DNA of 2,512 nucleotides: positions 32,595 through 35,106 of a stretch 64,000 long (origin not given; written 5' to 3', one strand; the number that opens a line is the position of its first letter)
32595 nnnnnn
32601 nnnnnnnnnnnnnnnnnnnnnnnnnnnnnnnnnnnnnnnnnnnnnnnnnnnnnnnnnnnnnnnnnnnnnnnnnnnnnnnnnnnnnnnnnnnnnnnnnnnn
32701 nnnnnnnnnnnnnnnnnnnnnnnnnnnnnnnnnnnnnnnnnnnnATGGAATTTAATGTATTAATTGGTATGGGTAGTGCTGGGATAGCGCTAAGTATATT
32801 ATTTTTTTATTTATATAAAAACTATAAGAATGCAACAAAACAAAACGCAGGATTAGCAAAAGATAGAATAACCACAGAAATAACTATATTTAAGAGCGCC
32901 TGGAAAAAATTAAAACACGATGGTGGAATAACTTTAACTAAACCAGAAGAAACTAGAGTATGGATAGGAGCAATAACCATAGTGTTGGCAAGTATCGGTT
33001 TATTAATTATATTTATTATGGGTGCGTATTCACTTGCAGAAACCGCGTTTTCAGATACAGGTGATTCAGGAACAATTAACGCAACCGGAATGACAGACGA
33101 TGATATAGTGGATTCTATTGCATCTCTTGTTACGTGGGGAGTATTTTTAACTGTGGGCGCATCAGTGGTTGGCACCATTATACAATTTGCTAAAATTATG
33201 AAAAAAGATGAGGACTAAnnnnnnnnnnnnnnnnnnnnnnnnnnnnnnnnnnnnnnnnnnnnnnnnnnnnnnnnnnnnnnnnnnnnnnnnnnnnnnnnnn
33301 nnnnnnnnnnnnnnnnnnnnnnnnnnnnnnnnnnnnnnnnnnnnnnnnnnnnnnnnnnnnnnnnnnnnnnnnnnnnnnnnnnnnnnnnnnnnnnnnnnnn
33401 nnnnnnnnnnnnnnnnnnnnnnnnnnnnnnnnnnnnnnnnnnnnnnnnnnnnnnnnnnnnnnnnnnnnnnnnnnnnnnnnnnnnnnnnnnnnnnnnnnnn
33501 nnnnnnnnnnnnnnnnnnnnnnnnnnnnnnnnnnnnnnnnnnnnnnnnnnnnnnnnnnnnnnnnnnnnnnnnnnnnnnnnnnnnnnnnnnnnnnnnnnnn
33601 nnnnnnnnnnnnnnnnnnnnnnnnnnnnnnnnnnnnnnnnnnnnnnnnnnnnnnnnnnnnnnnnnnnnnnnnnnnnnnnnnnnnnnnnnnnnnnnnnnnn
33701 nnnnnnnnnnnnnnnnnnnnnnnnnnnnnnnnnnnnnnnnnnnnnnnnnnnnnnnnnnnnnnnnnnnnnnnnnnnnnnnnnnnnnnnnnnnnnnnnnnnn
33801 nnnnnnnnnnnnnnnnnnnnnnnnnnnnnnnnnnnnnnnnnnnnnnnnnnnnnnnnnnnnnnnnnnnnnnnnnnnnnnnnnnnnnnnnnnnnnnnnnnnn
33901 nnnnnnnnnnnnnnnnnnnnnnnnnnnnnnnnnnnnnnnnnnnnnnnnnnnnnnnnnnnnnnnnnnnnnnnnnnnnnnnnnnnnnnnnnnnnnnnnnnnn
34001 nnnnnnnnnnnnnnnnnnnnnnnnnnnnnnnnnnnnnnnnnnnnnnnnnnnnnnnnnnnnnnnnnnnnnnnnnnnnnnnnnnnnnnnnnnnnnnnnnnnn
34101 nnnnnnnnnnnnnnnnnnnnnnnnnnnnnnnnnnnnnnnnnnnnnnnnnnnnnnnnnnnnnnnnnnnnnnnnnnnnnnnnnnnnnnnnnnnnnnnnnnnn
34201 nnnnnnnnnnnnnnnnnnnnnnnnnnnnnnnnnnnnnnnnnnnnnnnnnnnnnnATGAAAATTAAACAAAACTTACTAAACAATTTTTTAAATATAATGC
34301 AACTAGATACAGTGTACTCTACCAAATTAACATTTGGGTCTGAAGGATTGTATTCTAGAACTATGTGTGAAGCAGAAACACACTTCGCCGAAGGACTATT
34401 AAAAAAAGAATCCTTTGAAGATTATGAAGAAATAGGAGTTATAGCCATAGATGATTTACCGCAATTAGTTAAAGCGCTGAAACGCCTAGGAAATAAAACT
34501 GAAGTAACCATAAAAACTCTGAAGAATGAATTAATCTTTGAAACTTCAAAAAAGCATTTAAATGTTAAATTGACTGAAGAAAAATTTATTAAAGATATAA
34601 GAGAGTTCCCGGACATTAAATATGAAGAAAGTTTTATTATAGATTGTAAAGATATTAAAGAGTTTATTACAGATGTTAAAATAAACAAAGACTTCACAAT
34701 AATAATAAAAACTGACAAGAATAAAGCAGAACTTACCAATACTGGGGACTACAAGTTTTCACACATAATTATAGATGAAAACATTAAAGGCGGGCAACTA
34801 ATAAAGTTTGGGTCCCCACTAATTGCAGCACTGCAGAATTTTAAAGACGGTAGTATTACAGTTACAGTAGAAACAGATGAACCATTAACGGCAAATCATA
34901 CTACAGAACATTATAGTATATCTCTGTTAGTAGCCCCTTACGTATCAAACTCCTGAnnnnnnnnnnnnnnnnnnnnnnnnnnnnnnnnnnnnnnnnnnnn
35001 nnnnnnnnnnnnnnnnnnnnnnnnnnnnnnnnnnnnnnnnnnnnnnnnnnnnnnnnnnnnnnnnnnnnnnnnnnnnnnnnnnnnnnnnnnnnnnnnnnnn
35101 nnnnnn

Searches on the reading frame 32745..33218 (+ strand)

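Call 11: search_protein_families(library=pfam, proteins=[window:32745-33218:+], max_evalue=0.01)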
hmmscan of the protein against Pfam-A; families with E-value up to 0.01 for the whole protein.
window:32745-33218:+ (157 aa): 1 family
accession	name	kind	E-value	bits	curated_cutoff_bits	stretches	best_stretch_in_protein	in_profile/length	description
PF20990.2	DUF2207_C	-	0.0046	17.1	33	1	27-146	94-181/247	Predicted membrane protein (DUF2207) C-terminal domain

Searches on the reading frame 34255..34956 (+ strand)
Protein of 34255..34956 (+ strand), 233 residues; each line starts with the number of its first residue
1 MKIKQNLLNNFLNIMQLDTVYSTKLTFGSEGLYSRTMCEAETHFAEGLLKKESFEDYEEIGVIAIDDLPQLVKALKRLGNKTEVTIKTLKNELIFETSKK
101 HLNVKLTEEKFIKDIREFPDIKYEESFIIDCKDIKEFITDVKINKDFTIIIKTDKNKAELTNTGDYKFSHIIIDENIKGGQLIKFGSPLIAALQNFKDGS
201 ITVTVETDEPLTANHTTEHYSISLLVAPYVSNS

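Call 11: search_protein_families(library=pfam, proteins=[window:34255-34956:+], max_evalue=0.01)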
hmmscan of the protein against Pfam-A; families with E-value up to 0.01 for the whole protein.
window:34255-34956:+ (233 aa): 0 families

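Call 24: find_encoding_contigs(protein=window:34255-34956:+, flank=3000, max_places=10)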
Protein window:34255-34956:+ (233 aa): 18 contigs read that carry it; 5 places shown.
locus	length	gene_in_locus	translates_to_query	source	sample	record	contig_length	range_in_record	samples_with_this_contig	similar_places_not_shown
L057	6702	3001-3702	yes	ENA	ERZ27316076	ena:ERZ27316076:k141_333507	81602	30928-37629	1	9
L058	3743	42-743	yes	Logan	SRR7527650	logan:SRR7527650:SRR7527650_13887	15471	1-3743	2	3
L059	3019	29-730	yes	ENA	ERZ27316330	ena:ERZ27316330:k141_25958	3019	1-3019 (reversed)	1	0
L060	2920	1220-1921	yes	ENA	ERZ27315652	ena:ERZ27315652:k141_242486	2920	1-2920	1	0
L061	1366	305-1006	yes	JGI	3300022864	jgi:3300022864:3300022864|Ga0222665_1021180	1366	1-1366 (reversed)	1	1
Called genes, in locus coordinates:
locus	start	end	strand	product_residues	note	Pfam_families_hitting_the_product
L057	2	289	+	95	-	-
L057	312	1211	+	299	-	PF01145:Band_7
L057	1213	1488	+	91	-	-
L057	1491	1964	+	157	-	-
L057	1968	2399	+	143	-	-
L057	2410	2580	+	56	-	-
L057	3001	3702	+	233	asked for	-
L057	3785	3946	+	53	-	-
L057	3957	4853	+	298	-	PF05496:RuvB_N (faint), PF13177:DNA_pol3_delta2, PF00004:AAA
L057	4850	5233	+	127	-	-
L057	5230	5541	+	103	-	-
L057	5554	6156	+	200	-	-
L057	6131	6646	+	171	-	-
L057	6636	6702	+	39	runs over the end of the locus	-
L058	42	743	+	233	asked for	-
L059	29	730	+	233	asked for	-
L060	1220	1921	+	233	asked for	-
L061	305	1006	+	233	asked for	-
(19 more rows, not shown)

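Call 63: search_protein_families(library=phrogs, proteins=[window:34255-34956:+], max_evalue=0.0001)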
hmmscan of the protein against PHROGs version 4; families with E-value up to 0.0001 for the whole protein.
window:34255-34956:+ (233 aa): 0 families
